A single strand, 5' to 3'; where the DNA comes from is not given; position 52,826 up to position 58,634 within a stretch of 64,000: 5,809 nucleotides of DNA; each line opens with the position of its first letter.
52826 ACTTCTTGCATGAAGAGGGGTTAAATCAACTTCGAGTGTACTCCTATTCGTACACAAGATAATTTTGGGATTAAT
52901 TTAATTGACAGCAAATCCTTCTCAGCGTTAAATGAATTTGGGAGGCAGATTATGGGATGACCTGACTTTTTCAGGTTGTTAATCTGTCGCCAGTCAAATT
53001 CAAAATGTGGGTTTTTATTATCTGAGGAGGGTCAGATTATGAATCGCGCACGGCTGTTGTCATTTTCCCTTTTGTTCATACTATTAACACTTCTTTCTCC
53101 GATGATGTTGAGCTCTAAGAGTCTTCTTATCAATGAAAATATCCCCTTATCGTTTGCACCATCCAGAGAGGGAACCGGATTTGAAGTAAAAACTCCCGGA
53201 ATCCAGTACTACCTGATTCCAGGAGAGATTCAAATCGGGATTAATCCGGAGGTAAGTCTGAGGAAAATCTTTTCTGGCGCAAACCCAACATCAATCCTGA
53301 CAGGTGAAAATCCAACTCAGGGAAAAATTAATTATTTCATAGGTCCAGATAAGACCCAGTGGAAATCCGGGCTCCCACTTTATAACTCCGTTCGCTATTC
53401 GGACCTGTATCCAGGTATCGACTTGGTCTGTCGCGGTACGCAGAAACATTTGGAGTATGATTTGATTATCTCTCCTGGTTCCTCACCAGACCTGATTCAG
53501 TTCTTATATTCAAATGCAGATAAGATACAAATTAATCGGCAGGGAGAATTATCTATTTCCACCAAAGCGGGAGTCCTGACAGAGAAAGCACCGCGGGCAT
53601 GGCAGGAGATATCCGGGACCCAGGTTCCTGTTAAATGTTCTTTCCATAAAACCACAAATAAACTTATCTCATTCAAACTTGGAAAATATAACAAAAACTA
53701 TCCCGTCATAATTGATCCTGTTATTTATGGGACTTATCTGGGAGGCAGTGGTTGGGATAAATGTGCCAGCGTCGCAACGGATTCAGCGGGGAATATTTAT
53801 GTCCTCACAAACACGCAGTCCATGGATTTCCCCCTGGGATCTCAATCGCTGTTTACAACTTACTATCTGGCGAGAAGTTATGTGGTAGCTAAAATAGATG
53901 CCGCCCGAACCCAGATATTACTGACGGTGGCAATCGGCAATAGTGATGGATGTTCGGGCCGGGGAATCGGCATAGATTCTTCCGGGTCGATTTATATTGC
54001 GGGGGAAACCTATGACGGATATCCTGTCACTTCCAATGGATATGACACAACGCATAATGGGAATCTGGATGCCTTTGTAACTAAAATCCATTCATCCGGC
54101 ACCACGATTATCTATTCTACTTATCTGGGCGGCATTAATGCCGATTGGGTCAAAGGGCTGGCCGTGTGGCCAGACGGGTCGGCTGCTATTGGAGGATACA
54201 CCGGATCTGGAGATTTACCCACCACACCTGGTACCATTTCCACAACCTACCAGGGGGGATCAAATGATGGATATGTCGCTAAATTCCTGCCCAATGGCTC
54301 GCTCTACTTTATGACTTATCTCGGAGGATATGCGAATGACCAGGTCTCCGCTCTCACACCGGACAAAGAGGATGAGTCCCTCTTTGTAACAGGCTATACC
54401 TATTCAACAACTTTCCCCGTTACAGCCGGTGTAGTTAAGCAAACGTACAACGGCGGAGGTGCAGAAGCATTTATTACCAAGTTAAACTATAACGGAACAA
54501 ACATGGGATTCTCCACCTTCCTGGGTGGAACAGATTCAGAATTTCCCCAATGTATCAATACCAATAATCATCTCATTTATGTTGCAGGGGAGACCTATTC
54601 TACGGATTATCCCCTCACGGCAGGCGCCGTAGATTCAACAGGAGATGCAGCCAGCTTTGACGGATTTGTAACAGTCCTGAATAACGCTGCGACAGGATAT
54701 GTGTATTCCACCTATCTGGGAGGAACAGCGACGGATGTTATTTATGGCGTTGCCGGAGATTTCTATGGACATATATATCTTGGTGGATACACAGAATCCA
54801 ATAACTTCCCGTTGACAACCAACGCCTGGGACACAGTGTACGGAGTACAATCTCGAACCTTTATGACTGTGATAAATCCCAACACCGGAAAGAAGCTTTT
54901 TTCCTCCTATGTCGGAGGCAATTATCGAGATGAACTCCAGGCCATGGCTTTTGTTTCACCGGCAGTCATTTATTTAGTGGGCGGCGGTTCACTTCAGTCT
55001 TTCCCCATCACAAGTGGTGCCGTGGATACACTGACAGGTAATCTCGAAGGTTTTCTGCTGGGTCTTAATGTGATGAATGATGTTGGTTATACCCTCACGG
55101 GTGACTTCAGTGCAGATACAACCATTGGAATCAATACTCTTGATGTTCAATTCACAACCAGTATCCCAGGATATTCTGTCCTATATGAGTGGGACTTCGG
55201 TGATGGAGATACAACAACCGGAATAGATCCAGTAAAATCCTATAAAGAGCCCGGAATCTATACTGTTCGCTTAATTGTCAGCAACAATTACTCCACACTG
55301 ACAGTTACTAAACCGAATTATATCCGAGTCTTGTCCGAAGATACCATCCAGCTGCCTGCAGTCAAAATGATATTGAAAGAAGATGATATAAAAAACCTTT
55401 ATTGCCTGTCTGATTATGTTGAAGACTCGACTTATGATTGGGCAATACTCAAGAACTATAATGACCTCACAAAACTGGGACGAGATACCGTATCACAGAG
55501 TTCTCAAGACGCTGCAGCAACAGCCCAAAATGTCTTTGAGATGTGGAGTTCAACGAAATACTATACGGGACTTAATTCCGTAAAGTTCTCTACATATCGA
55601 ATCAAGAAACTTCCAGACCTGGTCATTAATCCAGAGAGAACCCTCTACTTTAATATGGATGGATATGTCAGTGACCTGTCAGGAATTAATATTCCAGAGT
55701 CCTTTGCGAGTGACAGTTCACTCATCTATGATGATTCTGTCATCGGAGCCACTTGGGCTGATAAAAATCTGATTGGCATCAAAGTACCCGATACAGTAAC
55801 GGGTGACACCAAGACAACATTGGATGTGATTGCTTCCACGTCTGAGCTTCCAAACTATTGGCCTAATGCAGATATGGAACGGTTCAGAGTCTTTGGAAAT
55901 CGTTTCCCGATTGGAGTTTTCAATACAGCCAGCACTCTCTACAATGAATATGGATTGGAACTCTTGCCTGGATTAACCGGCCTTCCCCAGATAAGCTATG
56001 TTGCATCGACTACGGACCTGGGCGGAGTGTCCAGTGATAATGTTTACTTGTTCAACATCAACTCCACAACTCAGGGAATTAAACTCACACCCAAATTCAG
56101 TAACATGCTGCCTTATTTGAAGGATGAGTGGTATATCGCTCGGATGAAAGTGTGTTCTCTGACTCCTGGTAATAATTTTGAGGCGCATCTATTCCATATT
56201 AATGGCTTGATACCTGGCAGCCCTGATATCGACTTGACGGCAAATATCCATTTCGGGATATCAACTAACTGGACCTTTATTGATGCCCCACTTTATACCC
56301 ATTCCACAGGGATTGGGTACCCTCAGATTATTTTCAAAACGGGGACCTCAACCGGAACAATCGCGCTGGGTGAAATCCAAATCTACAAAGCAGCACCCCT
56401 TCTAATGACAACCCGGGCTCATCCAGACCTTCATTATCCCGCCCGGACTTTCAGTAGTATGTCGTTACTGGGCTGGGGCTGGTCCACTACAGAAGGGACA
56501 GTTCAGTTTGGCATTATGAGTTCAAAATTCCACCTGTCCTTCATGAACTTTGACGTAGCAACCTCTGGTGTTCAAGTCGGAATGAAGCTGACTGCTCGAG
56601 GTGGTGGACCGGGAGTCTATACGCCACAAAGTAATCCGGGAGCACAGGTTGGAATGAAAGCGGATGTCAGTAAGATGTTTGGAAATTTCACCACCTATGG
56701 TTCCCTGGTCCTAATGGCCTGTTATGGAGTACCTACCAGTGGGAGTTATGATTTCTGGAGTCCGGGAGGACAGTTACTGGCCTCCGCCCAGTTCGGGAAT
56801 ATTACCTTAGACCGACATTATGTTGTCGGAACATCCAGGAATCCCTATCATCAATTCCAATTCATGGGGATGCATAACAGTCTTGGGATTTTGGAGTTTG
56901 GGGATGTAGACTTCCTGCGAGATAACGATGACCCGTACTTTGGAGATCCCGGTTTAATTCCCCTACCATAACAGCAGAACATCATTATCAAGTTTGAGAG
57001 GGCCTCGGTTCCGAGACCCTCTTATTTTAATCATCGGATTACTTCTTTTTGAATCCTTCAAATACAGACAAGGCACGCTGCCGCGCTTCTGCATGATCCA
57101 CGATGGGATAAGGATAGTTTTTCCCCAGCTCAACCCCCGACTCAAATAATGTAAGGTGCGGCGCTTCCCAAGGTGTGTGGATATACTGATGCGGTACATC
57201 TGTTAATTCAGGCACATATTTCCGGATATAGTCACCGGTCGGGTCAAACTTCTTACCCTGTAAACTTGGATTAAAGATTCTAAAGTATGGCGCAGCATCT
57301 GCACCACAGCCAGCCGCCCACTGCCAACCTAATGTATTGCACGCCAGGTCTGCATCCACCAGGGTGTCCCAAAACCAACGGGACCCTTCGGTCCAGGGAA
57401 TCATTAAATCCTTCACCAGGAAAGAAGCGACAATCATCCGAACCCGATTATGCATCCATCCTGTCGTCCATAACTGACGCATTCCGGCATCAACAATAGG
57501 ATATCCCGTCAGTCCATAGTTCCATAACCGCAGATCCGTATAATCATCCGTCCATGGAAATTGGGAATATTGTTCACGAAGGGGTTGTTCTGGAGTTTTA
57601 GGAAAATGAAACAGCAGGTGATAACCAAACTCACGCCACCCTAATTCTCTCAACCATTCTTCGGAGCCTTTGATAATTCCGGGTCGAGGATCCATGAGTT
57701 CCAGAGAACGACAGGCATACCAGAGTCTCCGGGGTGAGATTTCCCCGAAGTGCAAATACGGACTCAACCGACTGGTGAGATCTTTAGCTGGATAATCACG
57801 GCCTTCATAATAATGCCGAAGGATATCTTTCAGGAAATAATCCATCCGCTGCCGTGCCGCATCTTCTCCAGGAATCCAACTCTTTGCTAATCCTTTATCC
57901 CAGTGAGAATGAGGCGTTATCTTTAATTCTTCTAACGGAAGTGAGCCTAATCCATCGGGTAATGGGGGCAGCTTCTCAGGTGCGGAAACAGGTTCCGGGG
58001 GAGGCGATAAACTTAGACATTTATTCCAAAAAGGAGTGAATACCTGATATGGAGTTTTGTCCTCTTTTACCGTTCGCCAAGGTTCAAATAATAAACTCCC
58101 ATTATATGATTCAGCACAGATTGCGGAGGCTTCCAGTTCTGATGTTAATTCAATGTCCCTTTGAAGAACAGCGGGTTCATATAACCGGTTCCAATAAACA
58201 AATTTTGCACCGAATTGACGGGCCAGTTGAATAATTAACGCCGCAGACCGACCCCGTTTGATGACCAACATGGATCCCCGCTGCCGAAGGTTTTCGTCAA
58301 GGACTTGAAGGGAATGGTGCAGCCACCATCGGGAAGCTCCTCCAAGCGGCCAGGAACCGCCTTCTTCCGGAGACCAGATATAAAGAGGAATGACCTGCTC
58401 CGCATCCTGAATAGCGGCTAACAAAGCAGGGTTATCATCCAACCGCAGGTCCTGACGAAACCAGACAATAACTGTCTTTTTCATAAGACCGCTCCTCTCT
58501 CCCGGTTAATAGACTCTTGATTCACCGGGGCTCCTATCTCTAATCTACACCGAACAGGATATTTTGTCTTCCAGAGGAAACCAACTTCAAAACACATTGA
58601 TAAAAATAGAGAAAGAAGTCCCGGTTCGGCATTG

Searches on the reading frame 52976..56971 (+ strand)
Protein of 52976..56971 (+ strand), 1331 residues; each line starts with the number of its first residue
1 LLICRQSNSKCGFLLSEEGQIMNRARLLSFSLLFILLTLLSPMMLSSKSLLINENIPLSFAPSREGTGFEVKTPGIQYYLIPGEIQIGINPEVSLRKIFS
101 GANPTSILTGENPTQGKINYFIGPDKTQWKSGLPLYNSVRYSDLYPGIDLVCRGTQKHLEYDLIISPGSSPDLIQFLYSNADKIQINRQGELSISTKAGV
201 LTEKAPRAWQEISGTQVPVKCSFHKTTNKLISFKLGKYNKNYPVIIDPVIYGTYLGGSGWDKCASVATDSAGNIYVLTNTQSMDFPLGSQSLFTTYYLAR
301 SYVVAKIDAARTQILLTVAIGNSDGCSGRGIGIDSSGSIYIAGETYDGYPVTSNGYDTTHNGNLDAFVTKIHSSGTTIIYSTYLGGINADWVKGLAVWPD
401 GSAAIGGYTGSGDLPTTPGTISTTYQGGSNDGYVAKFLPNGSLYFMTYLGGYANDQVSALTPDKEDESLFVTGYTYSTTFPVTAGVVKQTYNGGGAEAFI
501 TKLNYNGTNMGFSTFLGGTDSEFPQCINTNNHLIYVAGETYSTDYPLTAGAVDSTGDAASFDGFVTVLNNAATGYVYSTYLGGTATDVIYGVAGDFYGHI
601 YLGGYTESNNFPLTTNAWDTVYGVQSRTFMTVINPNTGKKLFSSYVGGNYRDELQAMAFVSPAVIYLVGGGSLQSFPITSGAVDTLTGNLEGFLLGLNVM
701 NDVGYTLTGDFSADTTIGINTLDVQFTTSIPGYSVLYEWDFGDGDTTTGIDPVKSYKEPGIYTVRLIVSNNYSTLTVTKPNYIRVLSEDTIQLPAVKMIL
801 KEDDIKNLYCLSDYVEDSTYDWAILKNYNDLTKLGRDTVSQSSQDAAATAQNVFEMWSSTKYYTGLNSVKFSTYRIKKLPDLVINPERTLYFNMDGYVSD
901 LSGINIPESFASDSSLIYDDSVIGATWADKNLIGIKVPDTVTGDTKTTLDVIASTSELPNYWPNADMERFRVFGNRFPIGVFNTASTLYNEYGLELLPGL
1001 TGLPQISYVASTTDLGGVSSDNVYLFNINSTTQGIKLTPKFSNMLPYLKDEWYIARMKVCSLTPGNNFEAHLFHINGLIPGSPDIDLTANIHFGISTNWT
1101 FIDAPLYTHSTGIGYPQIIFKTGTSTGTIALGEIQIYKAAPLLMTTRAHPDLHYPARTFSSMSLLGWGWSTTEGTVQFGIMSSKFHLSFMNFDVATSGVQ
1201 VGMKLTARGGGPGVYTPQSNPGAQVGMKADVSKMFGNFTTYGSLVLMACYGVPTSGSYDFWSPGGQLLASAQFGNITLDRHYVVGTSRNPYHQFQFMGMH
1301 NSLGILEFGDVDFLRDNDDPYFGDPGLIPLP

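Call 56: search_protein_families(library=pfam, proteins=[window:52976-56971:+], max_evalue=0.00001)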
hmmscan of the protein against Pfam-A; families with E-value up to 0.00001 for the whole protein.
window:52976-56971:+ (1331 aa): 4 families
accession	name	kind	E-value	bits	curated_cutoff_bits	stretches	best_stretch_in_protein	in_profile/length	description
PF25778.1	DUF7948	-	3.2e-52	178.1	27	1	96-249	62-214/214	Domain of unknown function (DUF7948)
PF06739.17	SBBP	-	5.5e-19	68.3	20.5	0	250-286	1-38/38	Beta-propeller repeat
PF18911.6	PKD_4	-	3.7e-13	49.8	27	1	721-785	21-85/85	PKD domain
PF00801.26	PKD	-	5.6e-11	42.7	23.5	1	722-778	15-75/80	PKD domain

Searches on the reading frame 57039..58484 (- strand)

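Call 56: search_protein_families(library=pfam, proteins=[window:57039-58484:-], max_evalue=0.00001)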
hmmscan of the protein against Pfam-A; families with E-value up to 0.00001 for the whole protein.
window:57039-58484:- (481 aa): 2 families
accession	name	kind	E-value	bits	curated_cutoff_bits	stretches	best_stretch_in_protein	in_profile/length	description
PF03441.19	FAD_binding_7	-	2e-90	302.1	27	1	277-475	1-201/203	FAD binding domain of DNA photolyase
PF00875.24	DNA_photolyase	-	1.8e-50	171.5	26.6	1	5-163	1-161/164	DNA photolyase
